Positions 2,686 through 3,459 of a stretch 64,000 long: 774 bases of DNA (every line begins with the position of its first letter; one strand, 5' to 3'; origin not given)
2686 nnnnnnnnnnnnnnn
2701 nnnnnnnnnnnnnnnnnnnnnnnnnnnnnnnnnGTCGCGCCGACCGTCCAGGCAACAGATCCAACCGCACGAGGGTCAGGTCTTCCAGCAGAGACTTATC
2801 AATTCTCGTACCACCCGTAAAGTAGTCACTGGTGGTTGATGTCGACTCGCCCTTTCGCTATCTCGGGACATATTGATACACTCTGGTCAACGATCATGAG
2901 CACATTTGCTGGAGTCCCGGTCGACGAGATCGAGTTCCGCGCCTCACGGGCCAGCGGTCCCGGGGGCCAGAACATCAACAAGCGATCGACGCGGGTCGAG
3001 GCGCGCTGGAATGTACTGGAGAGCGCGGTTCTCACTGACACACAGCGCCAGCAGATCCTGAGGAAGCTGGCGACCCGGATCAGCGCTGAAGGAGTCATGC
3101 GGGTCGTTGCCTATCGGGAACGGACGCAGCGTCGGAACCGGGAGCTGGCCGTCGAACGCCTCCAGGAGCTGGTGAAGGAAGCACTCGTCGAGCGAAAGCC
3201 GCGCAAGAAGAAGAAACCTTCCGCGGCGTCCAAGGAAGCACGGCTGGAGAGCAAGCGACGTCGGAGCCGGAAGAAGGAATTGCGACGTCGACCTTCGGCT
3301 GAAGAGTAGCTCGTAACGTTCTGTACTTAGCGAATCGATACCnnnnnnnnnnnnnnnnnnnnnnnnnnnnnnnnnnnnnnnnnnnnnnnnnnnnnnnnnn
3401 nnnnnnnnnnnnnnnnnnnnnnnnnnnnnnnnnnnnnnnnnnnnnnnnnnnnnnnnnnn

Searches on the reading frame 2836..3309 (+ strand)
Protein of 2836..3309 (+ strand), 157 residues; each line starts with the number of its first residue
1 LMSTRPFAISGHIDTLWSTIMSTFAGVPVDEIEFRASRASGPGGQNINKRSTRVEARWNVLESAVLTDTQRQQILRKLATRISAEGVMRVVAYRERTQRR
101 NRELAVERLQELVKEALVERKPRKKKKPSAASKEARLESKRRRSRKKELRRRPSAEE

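Call 36: search_protein_families(library=pfam, proteins=[window:2836-3309:+], max_evalue=0.00001)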
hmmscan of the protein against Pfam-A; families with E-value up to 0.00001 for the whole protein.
window:2836-3309:+ (157 aa): 1 family
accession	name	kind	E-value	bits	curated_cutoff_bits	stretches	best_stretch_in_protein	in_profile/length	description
PF00472.26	RF-1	-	6.2e-17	62.1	35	1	27-148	7-107/116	RF-1 domain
